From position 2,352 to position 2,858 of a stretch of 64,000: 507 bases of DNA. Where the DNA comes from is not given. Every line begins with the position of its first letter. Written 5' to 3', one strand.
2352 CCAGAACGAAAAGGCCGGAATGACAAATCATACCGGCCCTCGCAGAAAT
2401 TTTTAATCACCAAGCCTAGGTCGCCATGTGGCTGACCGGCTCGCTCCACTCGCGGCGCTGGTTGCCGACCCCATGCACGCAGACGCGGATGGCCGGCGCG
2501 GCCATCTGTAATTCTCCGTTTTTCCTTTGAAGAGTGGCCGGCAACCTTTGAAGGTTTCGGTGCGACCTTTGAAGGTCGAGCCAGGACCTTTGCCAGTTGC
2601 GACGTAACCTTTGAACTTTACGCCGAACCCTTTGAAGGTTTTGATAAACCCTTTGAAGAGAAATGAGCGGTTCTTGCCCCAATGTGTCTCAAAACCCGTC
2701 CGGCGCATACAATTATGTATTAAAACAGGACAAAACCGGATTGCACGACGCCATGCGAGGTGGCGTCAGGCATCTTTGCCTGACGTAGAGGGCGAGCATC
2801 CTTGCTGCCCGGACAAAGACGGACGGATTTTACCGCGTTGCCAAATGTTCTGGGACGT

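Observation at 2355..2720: Seven exactly 21-bp-phased palindromic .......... sites, followed on the minus strand by an SD-preceded 29-codon sORF and a terminator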

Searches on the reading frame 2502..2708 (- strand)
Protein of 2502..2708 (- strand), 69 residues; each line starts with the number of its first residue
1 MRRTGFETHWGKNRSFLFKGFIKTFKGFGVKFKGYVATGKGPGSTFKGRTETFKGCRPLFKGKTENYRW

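Call 18: find_related_loci(query=A1, collection=metagenome_contigs, flank=5000)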
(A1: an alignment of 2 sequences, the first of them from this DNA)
Query A1 (69 aa) in metagenome_contigs; peptide patterns used: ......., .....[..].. (x = any residue, [..] = any of these).
247 stretches matched a pattern; 5 encode a relative of the query (tblastn E <= 1e-3); 5 distinct loci.
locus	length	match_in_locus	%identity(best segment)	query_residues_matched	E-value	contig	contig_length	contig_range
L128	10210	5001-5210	50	6-68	2e-14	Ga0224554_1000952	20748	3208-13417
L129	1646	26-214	49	6-68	6e-13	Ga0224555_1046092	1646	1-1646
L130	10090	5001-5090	70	5-34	3e-9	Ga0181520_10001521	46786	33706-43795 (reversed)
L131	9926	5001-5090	70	5-34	8e-9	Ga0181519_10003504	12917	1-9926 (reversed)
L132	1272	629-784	44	18-69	6e-8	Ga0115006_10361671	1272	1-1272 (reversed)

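Call 28: find_homologous_proteins(query=A2, max_evalue=1)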
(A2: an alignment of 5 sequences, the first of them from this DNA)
Query A2 (5 sequences) (62 aa, profile of the alignment): 11 proteins with E <= 1 among 8000 candidates.
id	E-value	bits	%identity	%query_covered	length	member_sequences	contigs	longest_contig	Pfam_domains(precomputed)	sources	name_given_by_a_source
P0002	4.7e-24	102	59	84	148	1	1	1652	-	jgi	jgi:hypothetical protein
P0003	4.6e-22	96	58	97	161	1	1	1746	-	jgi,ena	jgi:hypothetical protein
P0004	4.8e-17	80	53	97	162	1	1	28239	-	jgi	jgi:hypothetical protein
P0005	4.0e-13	67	44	98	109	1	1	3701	-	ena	-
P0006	9.0e-10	56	54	58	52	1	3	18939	-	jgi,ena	jgi:hypothetical protein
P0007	1.3e-8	53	49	92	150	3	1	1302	-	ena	-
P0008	4.5e-7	48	49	66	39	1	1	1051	-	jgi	jgi:hypothetical protein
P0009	7.3e-6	44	44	89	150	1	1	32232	-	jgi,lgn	jgi:hypothetical protein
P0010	2.1e-4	39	56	63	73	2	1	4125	-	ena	-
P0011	5.0e-2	32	65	55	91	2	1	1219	-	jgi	-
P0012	9.4e-1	27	71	27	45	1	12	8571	-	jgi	jgi:hypothetical protein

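Call 30: find_encoding_contigs(protein=P0004, flank=6000, max_places=3)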
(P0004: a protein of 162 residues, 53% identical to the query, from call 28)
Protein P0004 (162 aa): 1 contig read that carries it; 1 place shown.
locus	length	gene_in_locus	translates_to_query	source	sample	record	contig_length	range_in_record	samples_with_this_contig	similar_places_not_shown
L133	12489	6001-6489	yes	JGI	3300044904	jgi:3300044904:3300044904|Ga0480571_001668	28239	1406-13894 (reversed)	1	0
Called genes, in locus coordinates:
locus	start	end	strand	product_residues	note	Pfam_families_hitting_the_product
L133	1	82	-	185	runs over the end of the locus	PF00293:NUDIX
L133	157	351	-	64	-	-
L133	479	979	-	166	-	PF00160:Pro_isomerase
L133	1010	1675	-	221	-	PF00160:Pro_isomerase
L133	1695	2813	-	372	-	-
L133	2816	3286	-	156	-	PF05991:NYN_YacP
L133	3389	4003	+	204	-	-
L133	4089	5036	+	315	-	PF01479:S4, PF00849:PseudoU_synth_2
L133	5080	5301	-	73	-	-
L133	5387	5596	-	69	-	-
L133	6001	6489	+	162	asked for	-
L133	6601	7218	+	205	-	-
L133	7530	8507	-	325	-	PF04321:RmlD_sub_bind, PF01073:3Beta_HSD, PF01370:Epimerase, PF02719:Polysacc_synt_2 (weak), PF16363:GDP_Man_Dehyd, PF07993:NAD_binding_4 (weak)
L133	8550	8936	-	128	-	PF05635:23S_rRNA_IVP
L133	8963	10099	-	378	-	PF01520:Amidase_3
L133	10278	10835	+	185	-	PF02441:Flavoprotein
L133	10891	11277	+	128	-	PF05635:23S_rRNA_IVP, PF22296:bAvd (weak)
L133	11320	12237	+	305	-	PF01040:UbiA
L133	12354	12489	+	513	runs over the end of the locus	?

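Call 31: find_encoding_contigs(protein=P0009, flank=6000, max_places=3)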
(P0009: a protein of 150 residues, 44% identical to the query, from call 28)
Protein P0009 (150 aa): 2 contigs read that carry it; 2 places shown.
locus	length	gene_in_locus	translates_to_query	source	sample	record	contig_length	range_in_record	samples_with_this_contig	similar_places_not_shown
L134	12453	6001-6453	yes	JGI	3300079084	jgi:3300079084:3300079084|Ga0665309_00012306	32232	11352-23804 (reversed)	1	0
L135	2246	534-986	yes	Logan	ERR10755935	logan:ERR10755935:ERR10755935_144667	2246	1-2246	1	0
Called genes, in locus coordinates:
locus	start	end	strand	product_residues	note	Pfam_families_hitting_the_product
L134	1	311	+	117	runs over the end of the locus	PF20196:DUF6559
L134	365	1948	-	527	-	PF03065:Glyco_hydro_57, PF09210:BE_C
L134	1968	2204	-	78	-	-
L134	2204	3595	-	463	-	PF16258:DUF4912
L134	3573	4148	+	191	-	PF00072:Response_reg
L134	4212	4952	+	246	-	PF05170:AsmA (faint), PF05359:DUF748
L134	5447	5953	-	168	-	PF13385:Laminin_G_3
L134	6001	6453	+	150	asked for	-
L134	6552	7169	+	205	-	-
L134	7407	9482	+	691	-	PF02449:Glyco_hydro_42, PF08532:Glyco_hydro_42M, PF08533:Glyco_hydro_42C (weak)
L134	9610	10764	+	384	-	PF01263:Aldose_epim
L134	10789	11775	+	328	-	PF00532:Peripla_BP_1, PF13407:Peripla_BP_4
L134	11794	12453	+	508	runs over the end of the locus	PF00005:ABC_tran, PF13304:AAA_21 (faint), PF00005:ABC_tran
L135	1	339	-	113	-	?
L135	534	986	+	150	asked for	-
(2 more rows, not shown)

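Call 32: find_encoding_contigs(protein=P0012, flank=6000, max_places=10)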
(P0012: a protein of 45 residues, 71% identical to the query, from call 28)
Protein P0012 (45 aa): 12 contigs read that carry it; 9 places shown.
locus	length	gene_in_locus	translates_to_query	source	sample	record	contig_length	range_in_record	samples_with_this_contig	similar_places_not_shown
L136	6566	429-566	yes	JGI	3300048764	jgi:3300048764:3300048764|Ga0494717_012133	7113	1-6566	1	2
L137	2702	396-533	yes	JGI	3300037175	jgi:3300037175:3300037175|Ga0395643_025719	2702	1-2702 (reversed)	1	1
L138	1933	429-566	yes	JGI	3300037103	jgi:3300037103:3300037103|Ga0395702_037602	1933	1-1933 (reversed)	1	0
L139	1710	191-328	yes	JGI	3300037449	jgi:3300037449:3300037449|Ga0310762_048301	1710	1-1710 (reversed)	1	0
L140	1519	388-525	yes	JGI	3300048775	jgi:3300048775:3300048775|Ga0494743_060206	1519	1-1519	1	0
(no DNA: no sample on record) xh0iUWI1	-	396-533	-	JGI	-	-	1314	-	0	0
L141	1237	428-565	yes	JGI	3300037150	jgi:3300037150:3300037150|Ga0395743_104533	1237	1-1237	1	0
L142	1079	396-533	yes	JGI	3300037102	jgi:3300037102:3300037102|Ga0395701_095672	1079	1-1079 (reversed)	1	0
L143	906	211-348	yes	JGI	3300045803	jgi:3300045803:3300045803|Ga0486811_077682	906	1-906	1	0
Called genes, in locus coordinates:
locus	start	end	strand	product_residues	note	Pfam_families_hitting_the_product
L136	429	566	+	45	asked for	-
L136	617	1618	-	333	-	PF08279:HTH_11 (faint), PF13280:WYL, PF25583:WCX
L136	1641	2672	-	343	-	-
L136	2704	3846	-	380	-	PF07497:Rho_RNA_bind, PF00006:ATP-synt_ab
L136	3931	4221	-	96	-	-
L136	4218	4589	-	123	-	-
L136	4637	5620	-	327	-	PF00291:PALP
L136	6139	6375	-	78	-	-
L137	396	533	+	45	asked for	-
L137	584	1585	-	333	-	PF08279:HTH_11 (faint), PF13280:WYL, PF25583:WCX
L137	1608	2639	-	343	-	-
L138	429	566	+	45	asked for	-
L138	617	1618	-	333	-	PF08279:HTH_11 (faint), PF13280:WYL, PF25583:WCX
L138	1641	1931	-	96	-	?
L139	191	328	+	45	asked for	-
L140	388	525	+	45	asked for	-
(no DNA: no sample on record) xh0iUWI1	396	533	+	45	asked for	-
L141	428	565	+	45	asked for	-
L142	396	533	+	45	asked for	-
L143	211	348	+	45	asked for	-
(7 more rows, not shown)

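Call 33: find_encoding_contigs(protein=P0006, flank=6000, max_places=3)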
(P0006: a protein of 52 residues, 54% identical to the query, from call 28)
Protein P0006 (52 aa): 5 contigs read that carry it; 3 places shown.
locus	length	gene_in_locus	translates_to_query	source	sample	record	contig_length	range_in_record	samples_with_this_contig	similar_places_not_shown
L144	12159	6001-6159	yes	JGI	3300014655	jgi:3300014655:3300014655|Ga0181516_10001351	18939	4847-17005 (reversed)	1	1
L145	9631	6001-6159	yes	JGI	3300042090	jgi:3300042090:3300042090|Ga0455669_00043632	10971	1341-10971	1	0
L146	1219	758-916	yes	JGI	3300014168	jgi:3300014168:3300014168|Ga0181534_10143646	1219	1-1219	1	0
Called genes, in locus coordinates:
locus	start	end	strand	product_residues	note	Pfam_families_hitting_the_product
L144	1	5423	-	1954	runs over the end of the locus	PF12951:PATR, PF17892:Cadherin_5 (weak), PF17963:Big_9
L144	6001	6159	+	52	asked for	-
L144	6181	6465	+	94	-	-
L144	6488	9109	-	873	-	PF01483:P_proprotein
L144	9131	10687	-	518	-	PF00171:Aldedh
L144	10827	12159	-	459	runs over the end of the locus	-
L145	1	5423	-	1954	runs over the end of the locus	PF12951:PATR, PF17892:Cadherin_5 (weak), PF17963:Big_9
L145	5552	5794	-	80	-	-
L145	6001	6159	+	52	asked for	-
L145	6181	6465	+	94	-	-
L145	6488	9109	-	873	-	PF01483:P_proprotein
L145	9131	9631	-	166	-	?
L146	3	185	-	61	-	?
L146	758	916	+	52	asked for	-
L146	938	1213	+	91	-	-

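Call 35: find_encoding_contigs(protein=P0002, flank=3000, max_places=2)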
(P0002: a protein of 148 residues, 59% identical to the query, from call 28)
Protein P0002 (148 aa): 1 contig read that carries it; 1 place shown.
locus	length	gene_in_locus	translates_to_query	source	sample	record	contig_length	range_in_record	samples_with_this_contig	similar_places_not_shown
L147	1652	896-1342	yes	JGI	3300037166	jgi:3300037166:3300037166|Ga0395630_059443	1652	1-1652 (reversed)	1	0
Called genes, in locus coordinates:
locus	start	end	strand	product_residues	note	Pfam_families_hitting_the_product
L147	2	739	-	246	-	?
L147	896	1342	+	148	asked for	-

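Call 36: find_encoding_contigs(protein=P0003, flank=3000, max_places=2)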
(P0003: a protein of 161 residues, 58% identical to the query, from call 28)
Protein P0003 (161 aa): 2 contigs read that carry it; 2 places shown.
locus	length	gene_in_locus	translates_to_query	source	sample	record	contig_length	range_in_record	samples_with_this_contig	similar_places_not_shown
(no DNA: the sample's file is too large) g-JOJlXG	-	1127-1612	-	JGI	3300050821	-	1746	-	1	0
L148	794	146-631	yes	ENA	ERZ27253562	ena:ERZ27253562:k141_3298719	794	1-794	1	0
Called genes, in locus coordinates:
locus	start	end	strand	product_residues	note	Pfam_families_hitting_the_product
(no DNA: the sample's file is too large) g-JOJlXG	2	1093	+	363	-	?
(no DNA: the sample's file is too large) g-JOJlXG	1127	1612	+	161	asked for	-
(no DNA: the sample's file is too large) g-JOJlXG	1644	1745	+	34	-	?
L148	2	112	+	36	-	?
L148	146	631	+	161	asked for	-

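Call 37: find_encoding_contigs(protein=P0005, flank=4000, max_places=2)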
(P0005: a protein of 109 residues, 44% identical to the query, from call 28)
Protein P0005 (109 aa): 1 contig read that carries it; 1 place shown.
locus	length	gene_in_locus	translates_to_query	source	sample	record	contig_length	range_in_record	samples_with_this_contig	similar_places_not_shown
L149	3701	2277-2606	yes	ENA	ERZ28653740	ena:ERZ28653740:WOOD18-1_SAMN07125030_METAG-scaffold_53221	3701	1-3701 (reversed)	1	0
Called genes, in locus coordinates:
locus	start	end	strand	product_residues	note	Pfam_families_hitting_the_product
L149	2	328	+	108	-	?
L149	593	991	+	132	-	PF04480:DUF559, PF18741:MTES_1575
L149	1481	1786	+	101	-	-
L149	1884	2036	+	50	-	-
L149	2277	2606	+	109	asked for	-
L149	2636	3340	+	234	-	-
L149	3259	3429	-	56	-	-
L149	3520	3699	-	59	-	?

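Call 38: find_encoding_contigs(protein=P0007, flank=3000, max_places=2)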
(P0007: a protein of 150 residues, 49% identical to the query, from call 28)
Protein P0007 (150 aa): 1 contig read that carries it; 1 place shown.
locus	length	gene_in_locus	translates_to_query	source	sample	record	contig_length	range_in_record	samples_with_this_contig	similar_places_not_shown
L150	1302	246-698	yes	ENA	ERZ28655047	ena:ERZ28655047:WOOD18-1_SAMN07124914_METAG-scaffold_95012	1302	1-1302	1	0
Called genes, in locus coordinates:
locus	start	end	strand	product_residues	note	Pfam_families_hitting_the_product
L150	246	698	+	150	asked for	-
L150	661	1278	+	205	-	-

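Call 39: find_encoding_contigs(protein=P0010, flank=4500, max_places=2)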
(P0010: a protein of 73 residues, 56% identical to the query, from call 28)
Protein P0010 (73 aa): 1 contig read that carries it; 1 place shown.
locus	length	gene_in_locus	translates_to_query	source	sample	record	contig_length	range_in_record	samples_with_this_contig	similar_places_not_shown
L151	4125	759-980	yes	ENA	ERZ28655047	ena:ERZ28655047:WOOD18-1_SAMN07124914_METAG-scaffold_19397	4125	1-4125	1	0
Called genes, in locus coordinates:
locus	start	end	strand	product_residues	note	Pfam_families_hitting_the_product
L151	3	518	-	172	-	?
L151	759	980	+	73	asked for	-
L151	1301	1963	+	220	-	PF02563:Poly_export, PF22461:SLBB_2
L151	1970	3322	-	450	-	PF00072:Response_reg, PF00158:Sigma54_activat, PF01078:Mg_chelatase (faint), PF14532:Sigma54_activ_2, PF07724:AAA_2 (weak), PF07728:AAA_5 (weak), PF25601:AAA_lid_14, PF02954:HTH_8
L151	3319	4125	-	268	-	?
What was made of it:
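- On Sigma-54 enhancer (upstream activating sequence of a bacterial enhancer-binding protein): One sigma-54-dependent response regulator lies 1 kb from the L151 array (call 39), but there is no consistent linkage.
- One is encoded 1 kb from the L151 array (call 39).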

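Call 44: search_protein_families(library=pfam, proteins=[L133:6601-7218:+, L128:5294-6028:+, L130:5336-6691:+], max_evalue=0.01)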
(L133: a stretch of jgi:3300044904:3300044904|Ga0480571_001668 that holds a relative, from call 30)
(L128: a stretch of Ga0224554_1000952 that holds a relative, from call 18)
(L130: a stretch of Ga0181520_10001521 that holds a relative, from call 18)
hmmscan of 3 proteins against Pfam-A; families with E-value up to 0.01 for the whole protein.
L133:6601-7218:+ (205 aa): 1 family
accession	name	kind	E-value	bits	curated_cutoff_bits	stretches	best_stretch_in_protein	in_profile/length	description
PF00041.27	fn3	-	0.0021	18.7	25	1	144-199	31-80/84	Fibronectin type III domain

L128:5294-6028:+ (244 aa): 1 family
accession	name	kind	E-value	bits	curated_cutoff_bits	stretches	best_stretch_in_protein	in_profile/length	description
PF00041.27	fn3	-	0.0034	18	25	1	171-235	16-77/84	Fibronectin type III domain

L130:5336-6691:+ (451 aa): 2 families
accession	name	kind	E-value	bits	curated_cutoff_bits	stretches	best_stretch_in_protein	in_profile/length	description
PF06439.18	3keto-disac_hyd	-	3.5e-78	262.4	26.8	2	43-244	1-187/187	3-keto-disaccharide hydrolase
PF20407.5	DUF1583_N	-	0.00011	22.4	22.9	0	182-209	89-116/150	Domain of unknown function (DUF1583_N)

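Call 45: search_protein_families(library=padloc, proteins=[L133:6601-7218:+, L128:5294-6028:+, L149:2636-3340:+], max_evalue=0.1)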
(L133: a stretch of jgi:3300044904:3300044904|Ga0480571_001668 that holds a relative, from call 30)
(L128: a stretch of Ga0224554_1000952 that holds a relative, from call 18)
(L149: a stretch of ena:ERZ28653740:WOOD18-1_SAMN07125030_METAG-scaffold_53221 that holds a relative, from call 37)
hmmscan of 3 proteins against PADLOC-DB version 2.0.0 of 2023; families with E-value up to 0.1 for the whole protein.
L133:6601-7218:+ (205 aa): 1 family
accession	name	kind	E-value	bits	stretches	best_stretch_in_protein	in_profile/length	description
PDLC01399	Cas8f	-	0.00014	18.6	1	58-105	396-443/449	CAS-I-F; effector_LS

L128:5294-6028:+ (244 aa): 1 family
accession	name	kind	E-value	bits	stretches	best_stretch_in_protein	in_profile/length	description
PDLC01399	Cas8f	-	0.011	12.3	1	97-144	396-443/449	CAS-I-F; effector_LS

L149:2636-3340:+ (234 aa): 2 families
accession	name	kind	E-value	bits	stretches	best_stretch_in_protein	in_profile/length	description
PDLC01399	Cas8f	-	7.8e-06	22.7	1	90-134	399-443/449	CAS-I-F; effector_LS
PDLC00399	SduA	-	0.048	11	1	74-189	92-209/375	DUF4263 domain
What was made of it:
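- On Type III toxin-antitoxin (ToxIN-like): The downstream protein matches only fn3 weakly and nothing meaningful in PADLOC (calls 44, 45).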

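Call 67: find_homologous_proteins(query=L133:6601-7218:+, max_evalue=0.001)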
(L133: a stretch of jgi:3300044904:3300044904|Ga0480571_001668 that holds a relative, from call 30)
Query L133:6601-7218:+ (205 aa): 327 proteins with E <= 0.001 among 1114 candidates; the best 120 are listed.
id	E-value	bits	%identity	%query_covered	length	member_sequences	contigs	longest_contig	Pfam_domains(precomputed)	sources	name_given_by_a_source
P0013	1.2e-125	435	100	100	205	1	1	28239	-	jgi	jgi:hypothetical protein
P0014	1.3e-115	402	92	100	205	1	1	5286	-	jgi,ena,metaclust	metaclust:\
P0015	1.1e-107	376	87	100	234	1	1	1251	-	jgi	jgi:hypothetical protein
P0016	1.1e-107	376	88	100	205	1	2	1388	-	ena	-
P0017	1.6e-107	375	88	100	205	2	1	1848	-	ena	-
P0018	3.3e-107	374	86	100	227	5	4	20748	-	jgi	jgi:hypothetical protein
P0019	7.2e-107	373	87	100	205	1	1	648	-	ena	-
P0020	2.3e-105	368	84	100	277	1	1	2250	-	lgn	-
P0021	5.1e-104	364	84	100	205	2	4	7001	-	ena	-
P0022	1.2e-100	353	83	100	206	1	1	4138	-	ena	-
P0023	1.5e-100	353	82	100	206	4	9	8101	-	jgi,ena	-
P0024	3.2e-100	352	82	100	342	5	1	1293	-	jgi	-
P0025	5.0e-100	351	81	100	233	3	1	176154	-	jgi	jgi:hypothetical protein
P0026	7.9e-100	350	81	100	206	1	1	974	-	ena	-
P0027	2.2e-98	346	80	100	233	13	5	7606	-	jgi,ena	-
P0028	4.1e-98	345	78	100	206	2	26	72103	-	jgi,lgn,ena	jgi:hypothetical protein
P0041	4.2e-92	325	77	100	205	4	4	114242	-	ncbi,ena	-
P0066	9.8e-86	304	73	100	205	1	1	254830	-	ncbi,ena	-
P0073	1.8e-83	297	72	100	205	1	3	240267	-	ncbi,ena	-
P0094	1.0e-76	275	67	100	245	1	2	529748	-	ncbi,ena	-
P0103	1.7e-75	271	67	98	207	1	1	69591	-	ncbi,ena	-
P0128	3.1e-73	264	66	99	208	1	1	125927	-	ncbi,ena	-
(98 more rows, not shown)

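Call 68: search_protein_families(library=phrogs, proteins=[L133:6601-7218:+, L149:2636-3340:+], max_evalue=0.01)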
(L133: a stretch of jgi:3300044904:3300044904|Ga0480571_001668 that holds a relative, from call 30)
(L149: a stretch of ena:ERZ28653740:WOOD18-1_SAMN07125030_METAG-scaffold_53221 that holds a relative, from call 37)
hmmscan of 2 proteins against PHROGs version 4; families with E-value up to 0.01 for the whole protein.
L133:6601-7218:+ (205 aa): 4 families
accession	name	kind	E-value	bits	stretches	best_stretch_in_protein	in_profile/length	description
phrog_6977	-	tail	1.2e-05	25.9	1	145-202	186-240/284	minor tail protein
phrog_5616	-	tail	3.6e-05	23.2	1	132-199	546-617/873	tail fiber protein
phrog_31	-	tail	0.00043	19.1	1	126-197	884-955/1565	central tail fiber J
phrog_4971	-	tail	0.00044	20.7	1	125-192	201-268/283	major tail protein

L149:2636-3340:+ (234 aa): 4 families
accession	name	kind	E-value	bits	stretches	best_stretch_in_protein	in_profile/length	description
phrog_31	-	tail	7e-05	21.7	1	155-227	884-956/1565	central tail fiber J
phrog_6977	-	tail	9.8e-05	22.9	1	173-231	185-240/284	minor tail protein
phrog_4971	-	tail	0.00011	22.7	1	156-220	203-267/283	major tail protein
phrog_5616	-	tail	0.00012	21.5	1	159-227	544-616/873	tail fiber protein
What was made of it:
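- Closest known: Type III toxin-antitoxin RNA arrays. Different: The downstream protein is an FN3-domain protein with no ToxN or defence-system match (calls 44, 45, 68).
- Tried and rejected: No toxin-like protein is present (calls 44, 45, 68).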

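Call 69: find_encoding_contigs(protein=P0028, flank=2500, max_places=10)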
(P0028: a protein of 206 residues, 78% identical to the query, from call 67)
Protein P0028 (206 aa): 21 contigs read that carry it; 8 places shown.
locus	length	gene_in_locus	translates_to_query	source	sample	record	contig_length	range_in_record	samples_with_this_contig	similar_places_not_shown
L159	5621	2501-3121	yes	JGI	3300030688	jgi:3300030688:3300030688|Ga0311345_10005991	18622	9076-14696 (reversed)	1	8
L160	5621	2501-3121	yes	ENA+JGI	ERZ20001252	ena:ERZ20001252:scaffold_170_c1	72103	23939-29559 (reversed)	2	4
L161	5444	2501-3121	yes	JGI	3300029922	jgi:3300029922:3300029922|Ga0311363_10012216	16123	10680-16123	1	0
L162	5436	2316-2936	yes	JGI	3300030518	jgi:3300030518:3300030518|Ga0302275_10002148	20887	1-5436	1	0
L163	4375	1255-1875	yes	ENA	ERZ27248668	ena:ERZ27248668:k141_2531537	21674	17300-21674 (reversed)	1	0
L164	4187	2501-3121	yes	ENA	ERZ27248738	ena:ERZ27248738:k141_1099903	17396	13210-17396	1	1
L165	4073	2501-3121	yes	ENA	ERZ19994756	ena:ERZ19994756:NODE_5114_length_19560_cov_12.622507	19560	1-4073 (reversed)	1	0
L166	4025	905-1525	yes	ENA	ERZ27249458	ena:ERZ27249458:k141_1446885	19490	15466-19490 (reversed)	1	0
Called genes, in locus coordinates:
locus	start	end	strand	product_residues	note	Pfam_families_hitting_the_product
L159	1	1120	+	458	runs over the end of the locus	-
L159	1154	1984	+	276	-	PF13442:Cytochrome_CBB3 (weak), PF00034:Cytochrom_C (weak)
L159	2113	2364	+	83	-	-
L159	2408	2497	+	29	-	-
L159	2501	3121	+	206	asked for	-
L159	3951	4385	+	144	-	PF01548:DEDD_Tnp_IS110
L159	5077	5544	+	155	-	PF08592:Anthrone_oxy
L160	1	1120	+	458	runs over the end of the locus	-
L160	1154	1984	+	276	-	PF13442:Cytochrome_CBB3 (weak), PF00034:Cytochrom_C (weak)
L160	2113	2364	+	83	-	-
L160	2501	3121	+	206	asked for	-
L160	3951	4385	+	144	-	PF01548:DEDD_Tnp_IS110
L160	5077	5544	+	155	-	PF08592:Anthrone_oxy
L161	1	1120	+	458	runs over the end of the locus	-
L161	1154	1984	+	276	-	PF13442:Cytochrome_CBB3 (weak), PF00034:Cytochrom_C (weak)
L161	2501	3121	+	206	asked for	-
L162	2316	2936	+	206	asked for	-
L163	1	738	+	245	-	?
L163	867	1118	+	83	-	-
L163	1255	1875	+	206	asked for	-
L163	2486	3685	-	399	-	PF01807:Zn_ribbon_DnaG, PF08275:DNAG_N (faint), PF13662:Toprim_4 (weak)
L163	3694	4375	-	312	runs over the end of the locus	PF13814:Replic_Relax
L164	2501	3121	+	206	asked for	-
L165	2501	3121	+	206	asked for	-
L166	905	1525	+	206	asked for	-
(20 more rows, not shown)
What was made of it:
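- One FN3 locus (L163) lies next to primase and relaxase genes (call 69).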

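Call 81: list_cluster_members(proteins=[P0094, P0041, P0066, P0073, P0128, P0103])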
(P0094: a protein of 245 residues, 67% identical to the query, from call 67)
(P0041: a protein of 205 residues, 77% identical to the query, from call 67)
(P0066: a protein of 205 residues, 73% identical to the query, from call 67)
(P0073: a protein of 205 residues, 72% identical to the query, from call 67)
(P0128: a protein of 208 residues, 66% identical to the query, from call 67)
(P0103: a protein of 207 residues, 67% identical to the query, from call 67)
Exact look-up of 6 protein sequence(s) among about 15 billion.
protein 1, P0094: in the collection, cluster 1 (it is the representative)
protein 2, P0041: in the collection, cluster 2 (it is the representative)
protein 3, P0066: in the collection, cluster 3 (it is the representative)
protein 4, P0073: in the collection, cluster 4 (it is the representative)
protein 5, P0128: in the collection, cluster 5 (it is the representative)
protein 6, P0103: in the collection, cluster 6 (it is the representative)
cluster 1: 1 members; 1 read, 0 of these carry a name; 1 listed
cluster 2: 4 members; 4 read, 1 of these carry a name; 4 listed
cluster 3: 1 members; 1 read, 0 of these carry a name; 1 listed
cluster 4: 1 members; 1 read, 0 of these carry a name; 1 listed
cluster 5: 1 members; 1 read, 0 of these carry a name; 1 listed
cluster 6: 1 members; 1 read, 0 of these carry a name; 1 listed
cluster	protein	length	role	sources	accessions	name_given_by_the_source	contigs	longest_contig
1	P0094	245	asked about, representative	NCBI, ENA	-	-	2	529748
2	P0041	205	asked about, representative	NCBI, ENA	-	-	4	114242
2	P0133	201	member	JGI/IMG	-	hypothetical protein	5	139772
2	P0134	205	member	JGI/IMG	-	-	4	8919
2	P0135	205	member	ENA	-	-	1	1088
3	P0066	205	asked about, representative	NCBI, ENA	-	-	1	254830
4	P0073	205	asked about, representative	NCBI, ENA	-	-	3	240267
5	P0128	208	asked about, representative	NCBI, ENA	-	-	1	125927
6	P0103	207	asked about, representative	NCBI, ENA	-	-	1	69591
